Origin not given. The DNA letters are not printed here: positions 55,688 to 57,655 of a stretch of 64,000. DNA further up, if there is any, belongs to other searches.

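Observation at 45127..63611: MSHA-like type IV filament / secretion locus bracketed by a PrsR/PrsK-like sigma-54 two-component pair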

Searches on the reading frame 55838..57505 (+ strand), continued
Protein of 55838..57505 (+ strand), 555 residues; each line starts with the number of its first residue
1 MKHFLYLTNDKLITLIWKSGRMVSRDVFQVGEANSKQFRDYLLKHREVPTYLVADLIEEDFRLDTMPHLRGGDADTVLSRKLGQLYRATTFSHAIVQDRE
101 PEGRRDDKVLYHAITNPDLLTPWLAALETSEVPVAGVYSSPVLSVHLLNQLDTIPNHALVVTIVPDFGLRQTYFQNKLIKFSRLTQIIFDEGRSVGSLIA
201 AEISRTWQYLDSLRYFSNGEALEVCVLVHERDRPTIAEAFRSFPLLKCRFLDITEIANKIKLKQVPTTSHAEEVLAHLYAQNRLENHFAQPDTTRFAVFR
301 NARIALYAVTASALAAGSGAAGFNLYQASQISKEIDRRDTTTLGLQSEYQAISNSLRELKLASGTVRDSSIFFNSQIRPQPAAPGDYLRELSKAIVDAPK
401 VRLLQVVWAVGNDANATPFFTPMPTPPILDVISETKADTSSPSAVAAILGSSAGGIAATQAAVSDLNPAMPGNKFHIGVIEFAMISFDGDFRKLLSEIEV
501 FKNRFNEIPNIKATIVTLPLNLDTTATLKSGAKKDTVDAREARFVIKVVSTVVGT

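Call 72: find_encoding_contigs(protein=P0388, flank=10000, max_places=1)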
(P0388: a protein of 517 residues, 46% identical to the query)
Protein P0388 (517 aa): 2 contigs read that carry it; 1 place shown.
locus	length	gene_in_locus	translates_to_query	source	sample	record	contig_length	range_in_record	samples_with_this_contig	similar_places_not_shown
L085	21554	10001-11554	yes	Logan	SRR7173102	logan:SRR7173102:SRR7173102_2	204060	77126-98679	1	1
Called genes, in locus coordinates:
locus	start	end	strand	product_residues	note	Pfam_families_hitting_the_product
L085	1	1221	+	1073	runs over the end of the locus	PF00873:ACR_tran, PF02355:SecD_SecF_C (faint)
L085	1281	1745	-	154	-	PF00588:SpoU_methylase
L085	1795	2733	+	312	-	PF01180:DHO_dh, PF01207:Dus (faint), PF03060:NMO (weak)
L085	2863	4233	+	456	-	PF13191:AAA_16, PF13401:AAA_22, PF05036:SPOR (faint)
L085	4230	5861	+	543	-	PF07655:Secretin_N_2, PF00263:Secretin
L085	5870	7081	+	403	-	PF13424:TPR_12 (faint), PF13428:TPR_14 (faint), PF00515:TPR_1 (faint), PF07719:TPR_2 (faint), PF13181:TPR_8 (faint), PF13432:TPR_16, PF14559:TPR_19 (weak), PF23914:TPR_CcmH_CycH (faint), +1 more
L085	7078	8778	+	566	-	PF05157:MshEN, PF00437:T2SSE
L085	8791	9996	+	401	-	PF28597:T2SSF_N, PF00482:T2SSF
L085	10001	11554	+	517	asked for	-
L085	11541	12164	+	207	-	-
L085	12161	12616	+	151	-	-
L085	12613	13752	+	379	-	-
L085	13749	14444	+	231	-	PF07963:N_methyl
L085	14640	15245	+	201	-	PF07963:N_methyl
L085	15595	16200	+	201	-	PF05137:PilN (faint)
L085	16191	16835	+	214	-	-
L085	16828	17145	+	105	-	PF16537:T2SSB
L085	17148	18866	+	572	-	PF07655:Secretin_N_2, PF00263:Secretin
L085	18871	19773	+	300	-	PF13191:AAA_16, PF13401:AAA_22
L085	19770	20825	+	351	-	PF23914:TPR_CcmH_CycH, PF00515:TPR_1 (faint), PF07719:TPR_2 (faint), PF13428:TPR_14 (faint), PF14559:TPR_19 (weak), PF13432:TPR_16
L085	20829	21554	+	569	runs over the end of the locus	PF05157:MshEN, PF00437:T2SSE, PF25199:nSTAND_NTPase5 (weak)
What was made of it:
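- It co-exists with a canonical MSH system in Thiogranum, which suggests a non-redundant role (call 72).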

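Call 73: find_encoding_contigs(protein=P0408, flank=10000, max_places=1)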
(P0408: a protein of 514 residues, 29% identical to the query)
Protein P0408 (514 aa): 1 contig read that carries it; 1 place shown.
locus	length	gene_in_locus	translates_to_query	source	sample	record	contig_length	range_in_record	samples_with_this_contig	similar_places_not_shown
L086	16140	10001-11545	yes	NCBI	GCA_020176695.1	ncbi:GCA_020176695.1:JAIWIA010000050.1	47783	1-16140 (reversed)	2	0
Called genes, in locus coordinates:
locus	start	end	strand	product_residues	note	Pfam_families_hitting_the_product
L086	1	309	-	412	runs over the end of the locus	PF01960:ArgJ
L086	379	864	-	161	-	PF13404:HTH_AsnC-type, PF13412:HTH_24, PF01037:AsnC_trans_reg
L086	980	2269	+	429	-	PF00070:Pyr_redox (faint), PF01266:DAO, PF02558:ApbA (weak), PF07992:Pyr_redox_2 (faint), PF13450:NAD_binding_8 (weak)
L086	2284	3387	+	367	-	PF01168:Ala_racemase_N, PF00842:Ala_racemase_C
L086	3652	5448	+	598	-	-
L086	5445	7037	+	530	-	PF00515:TPR_1 (faint), PF13432:TPR_16 (faint), PF13424:TPR_12 (faint), PF13431:TPR_17 (faint), PF14559:TPR_19 (weak)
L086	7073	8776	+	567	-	PF05157:MshEN, PF00437:T2SSE, PF13191:AAA_16 (faint)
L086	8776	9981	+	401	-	PF28597:T2SSF_N, PF00482:T2SSF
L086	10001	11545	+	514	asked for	-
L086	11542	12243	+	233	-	-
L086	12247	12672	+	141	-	-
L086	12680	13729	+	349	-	-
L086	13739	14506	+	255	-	PF07963:N_methyl (weak)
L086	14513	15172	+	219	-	PF00072:Response_reg, PF02954:HTH_8 (weak)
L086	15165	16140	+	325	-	PF02518:HATPase_c (weak)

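Call 77: find_encoding_contigs(protein=P0400, flank=10000, max_places=1)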
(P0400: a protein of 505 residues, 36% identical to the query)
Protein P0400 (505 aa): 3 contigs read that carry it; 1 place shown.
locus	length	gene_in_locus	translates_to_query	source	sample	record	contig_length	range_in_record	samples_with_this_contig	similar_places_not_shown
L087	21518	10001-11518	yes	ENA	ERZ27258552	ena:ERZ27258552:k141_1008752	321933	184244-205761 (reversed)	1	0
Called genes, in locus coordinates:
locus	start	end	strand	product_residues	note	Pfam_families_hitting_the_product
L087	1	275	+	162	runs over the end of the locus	PF02556:SecB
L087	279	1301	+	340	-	PF01210:NAD_Gly3P_dh_N, PF07479:NAD_Gly3P_dh_C, PF20618:GPD_NAD_C_bact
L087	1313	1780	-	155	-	PF00588:SpoU_methylase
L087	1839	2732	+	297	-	PF01180:DHO_dh, PF01207:Dus (faint), PF03060:NMO (weak)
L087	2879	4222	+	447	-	PF13191:AAA_16, PF13401:AAA_22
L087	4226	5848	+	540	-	PF07655:Secretin_N_2 (weak), PF00263:Secretin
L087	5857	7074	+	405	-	PF13424:TPR_12 (faint), PF13428:TPR_14 (faint), PF14559:TPR_19 (faint), PF07719:TPR_2 (faint), PF13174:TPR_6 (faint), PF13432:TPR_16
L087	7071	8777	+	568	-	PF05157:MshEN, PF00437:T2SSE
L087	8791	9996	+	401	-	PF28597:T2SSF_N, PF00482:T2SSF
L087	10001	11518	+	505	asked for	-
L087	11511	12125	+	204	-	-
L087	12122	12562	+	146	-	-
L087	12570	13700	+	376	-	-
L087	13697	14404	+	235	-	PF07963:N_methyl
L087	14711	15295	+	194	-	PF07963:N_methyl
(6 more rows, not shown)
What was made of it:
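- Tried and rejected: Rejected as system-specific, because it is the glnA-linked NtrB/NtrC pair (call 77).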

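Call 78: find_encoding_contigs(protein=P0410, flank=10000, max_places=1)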
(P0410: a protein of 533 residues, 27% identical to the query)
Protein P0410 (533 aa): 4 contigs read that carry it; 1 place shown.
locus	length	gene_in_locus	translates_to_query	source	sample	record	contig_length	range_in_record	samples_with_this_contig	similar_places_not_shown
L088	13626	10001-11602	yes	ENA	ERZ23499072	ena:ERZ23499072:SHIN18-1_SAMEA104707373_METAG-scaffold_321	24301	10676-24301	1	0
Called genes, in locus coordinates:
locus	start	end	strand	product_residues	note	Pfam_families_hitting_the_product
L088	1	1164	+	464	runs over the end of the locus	PF00072:Response_reg, PF00158:Sigma54_activat, PF14532:Sigma54_activ_2, PF25601:AAA_lid_14, PF02954:HTH_8, PF13556:HTH_30 (faint)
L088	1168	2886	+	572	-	PF13191:AAA_16 (faint), PF13401:AAA_22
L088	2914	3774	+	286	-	-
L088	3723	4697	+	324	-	PF00263:Secretin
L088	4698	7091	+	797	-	PF13371:TPR_9 (faint), PF13414:TPR_11 (faint), PF14559:TPR_19 (faint), PF00515:TPR_1 (faint), PF07719:TPR_2 (faint), PF13176:TPR_7 (faint), PF13424:TPR_12 (weak), PF13432:TPR_16 (weak), +2 more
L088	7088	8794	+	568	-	PF05157:MshEN, PF00437:T2SSE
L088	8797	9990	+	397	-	-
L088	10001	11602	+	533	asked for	-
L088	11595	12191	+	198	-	-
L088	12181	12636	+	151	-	-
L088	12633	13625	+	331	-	?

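Call 79: find_encoding_contigs(protein=P0393, flank=10000, max_places=1)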
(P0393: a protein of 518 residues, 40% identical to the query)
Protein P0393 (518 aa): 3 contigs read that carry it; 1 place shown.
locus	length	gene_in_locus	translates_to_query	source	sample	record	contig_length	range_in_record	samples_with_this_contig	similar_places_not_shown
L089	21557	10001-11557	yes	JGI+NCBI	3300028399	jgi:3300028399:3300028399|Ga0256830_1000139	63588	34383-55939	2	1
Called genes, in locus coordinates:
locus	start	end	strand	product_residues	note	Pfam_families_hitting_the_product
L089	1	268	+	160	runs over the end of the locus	PF02556:SecB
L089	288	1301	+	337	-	PF01210:NAD_Gly3P_dh_N, PF02558:ApbA, PF03807:F420_oxidored (weak), PF07479:NAD_Gly3P_dh_C, PF20618:GPD_NAD_C_bact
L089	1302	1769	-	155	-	PF00588:SpoU_methylase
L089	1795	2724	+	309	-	PF01180:DHO_dh, PF01207:Dus (faint), PF03060:NMO (weak)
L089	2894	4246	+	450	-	PF13191:AAA_16, PF13401:AAA_22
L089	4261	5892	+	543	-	PF07655:Secretin_N_2, PF00263:Secretin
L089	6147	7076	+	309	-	PF13414:TPR_11 (faint), PF13428:TPR_14 (faint), PF23914:TPR_CcmH_CycH (faint), PF13432:TPR_16, PF14559:TPR_19, PF14559:TPR_19 (weak), PF13424:TPR_12 (weak), PF13432:TPR_16 (weak), +8 more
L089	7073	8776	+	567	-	PF05157:MshEN, PF00437:T2SSE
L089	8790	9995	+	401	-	PF28597:T2SSF_N, PF00482:T2SSF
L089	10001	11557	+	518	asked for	-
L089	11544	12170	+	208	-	-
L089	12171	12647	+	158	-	-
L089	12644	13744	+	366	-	-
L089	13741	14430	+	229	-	PF07963:N_methyl (weak)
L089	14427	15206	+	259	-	PF12730:ABC2_membrane_4 (faint)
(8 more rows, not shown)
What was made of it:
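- The same order occurs in Thiogranum, Massilia and gammaproteobacterial MAGs (calls 72, 73, 77-79).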

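Call 88: search_protein_families(library=ncbifam, proteins=[L085:18871-19773:+, L085:17148-18866:+, L085:4230-5861:+, L085:2863-4233:+, L034:17252-17911:+, L085:14640-15245:+, L086:14513-15172:+], max_evalue=0.00001)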
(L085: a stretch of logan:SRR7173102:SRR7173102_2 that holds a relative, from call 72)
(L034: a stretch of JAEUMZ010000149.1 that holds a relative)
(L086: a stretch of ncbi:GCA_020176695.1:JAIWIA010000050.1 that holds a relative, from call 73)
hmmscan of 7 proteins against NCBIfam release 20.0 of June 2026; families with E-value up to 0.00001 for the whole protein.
L085:18871-19773:+ (300 aa): 1 family
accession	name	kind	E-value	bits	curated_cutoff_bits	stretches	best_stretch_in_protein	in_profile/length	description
TIGR03015.1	pepcterm_ATPase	hypoth_equivalog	1.8e-65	221.1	324.5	1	2-260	1-260/269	XrtA/PEP-CTERM system-associated ATPase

L085:17148-18866:+ (572 aa): 9 families
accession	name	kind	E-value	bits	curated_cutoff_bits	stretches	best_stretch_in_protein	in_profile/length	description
TIGR02519.1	pilus_MshL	equivalog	3.1e-81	272.6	250.2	1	252-542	2-290/290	pilus (MSHA type) biogenesis protein MshL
TIGR02517.1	type_II_gspD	equivalog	1.2e-56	192.4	351.35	1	187-545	258-593/600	type II secretion system secretin GspD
TIGR02515.1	IV_pilus_PilQ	subfamily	5.3e-45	154.2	284.35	2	250-543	136-428/428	type IV pilus secretin PilQ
TIGR02516.1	type_III_yscC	equivalog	5.7e-30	104.3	238.45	1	245-543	195-462/463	type III secretion system outer membrane ring subunit SctC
TIGR02520.1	pilus_B_mal_scr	equivalog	6.7e-28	97.5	287.65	1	127-541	137-513/513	PilN family type IVB pilus formation outer membrane protein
NF010083.0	PRK13568.1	equivalog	5.5e-27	94.6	554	1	250-543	153-418/419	DNA uptake porin HofQ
NF007851.2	PRK10560.1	exception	1.5e-21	76.7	598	2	250-544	145-411/412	DNA uptake porin HofQ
NF011873.0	PRK15346.1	equivalog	8.2e-18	64.3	524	1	249-544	236-496/499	EscC/YscC/HrcC family type III secretion system outer membrane ring protein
NF042912.1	Amuc_1098_fam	equivalog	2.5e-13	49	750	1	474-543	728-797/805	Amuc_1098 family type IV pilus outer membrane protein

L085:4230-5861:+ (543 aa): 9 families
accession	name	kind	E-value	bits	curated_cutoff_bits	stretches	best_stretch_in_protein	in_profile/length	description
TIGR02519.1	pilus_MshL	equivalog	2.7e-81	272.8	250.2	1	229-510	1-290/290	pilus (MSHA type) biogenesis protein MshL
TIGR02517.1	type_II_gspD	equivalog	2.9e-44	151.6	351.35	1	171-512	269-592/600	type II secretion system secretin GspD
TIGR02520.1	pilus_B_mal_scr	equivalog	5.1e-31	107.8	287.65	1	112-487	129-494/513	PilN family type IVB pilus formation outer membrane protein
TIGR02515.1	IV_pilus_PilQ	subfamily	2.1e-30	106.1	284.35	1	75-510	8-427/428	type IV pilus secretin PilQ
TIGR02516.1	type_III_yscC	equivalog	3.8e-28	98.3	238.45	1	225-511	195-462/463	type III secretion system outer membrane ring subunit SctC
NF010083.0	PRK13568.1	equivalog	2.6e-21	75.9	554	1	227-511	152-418/419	DNA uptake porin HofQ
NF011873.0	PRK15346.1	equivalog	5.1e-19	68.3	524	1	249-505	255-488/499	EscC/YscC/HrcC family type III secretion system outer membrane ring protein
NF042912.1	Amuc_1098_fam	equivalog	6.3e-15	54.3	750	1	388-515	660-801/805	Amuc_1098 family type IV pilus outer membrane protein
NF007851.2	PRK10560.1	exception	6.8e-13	48.2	598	1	240-511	157-410/412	DNA uptake porin HofQ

L085:2863-4233:+ (456 aa): 1 family
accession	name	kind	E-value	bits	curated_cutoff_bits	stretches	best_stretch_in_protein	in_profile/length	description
TIGR03015.1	pepcterm_ATPase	hypoth_equivalog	5.7e-57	193.2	324.5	1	1-252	1-252/269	XrtA/PEP-CTERM system-associated ATPase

L034:17252-17911:+ (219 aa): 2 families
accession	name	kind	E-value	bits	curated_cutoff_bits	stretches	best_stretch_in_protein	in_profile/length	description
TIGR01708.2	typeII_sec_gspH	equivalog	3.7e-06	27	80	1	8-56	1-47/169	type II secretion system minor pseudopilin GspH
TIGR01710.1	typeII_sec_gspG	equivalog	5.3e-06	26.5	88.85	0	9-85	1-78/134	type II secretion system major pseudopilin GspG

L085:14640-15245:+ (201 aa): 2 families
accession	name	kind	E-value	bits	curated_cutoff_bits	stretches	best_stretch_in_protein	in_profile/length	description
TIGR01708.2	typeII_sec_gspH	equivalog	3.1e-07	30.5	80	1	5-59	1-53/169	type II secretion system minor pseudopilin GspH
TIGR02532.1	IV_pilin_GFxxxE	domain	2.7e-06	27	16.3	1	5-28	1-24/24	prepilin-type N-terminal cleavage/methylation domain-containing protein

L086:14513-15172:+ (219 aa): 52 families (the best 25 are shown)
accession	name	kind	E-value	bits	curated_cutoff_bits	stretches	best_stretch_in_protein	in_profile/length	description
TIGR02915.1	PEP_resp_reg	equivalog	4.5e-28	98.3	502.6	1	23-146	1-123/445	PEP-CTERM-box response regulator transcription factor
NF008469.0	PRK11361.1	equivalog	5.1e-20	71.6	714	1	22-142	6-120/461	acetoacetate metabolism transcriptional regulator AtoC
NF011695.0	PRK15115.1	equivalog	1.9e-14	53.3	763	1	18-160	4-142/445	two-component system response regulator GlrR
NF047793.1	ResRegPgtA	equivalog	1.8e-13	50.1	650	1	20-165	5-142/414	two-component system response regulator PgtA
NF041946.1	LuxO_transreg_Vib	equivalog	2.1e-13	49.9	800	1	25-148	1-118/463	quorum-sensing sigma-54 dependent transcriptional regulator LuxO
NF051870.1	NAssimRespRegNtrX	equivalog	3e-13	49.5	600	1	22-143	3-120/452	nitrogen assimilation response regulator NtrX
NF008199.0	PRK10955.1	equivalog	1.6e-12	47.8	341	1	22-155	3-125/232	envelope stress response regulator transcription factor CpxR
NF006900.1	PRK09390.1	equivalog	3.3e-12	46.4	255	1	22-154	6-132/203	response regulator FixJ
NF033791.1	ActR_PrrA_rreg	equivalog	1.1e-11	45.1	250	1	22-138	3-113/173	ActR/PrrA/RegA family redox response regulator transcription factor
TIGR01818.1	ntrC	equivalog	3.4e-11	42.6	558.6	1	23-149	1-121/463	nitrogen regulation protein NR(I)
NF040689.1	MtrAB_MtrA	equivalog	5.5e-11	42.2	300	1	23-160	1-130/219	MtrAB system response regulator MtrA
NF012227.0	AdeR_RR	equivalog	6.3e-11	42.2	340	1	20-155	11-139/239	efflux system response regulator transcription factor AdeR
TIGR02154.1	PhoB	equivalog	7.7e-11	41.7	296.2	1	22-153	4-131/226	phosphate regulon transcriptional regulator PhoB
NF008176.1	PRK10923.1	equivalog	9.6e-11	40.9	620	1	22-156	5-133/469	nitrogen regulation protein NR(I)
NF007689.0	PRK10365.1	equivalog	1.5e-10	40.5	760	1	22-147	7-126/441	sigma-54-dependent response regulator transcription factor ZraR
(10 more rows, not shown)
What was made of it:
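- On MSH-type type IV filament (TXSScan/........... MSH; mandatory mshA, E, G, L, M): The orthologous secretin of the same subtype in Thiogranum passes at 272.8 (call 88).
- Its Thiogranum orthologue passes the MshL cut-off (call 88). The receiver of the Massilia regulator also prefers PrsR: 98 bits, against 72 for AtoC (call 88). A canonical MshM gives the same TIGR03015 hit (call 88).
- Tried and rejected: Rejected, because a canonical MshM gives the same TIGR03015 hit (call 88) and the TPR match is generic.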
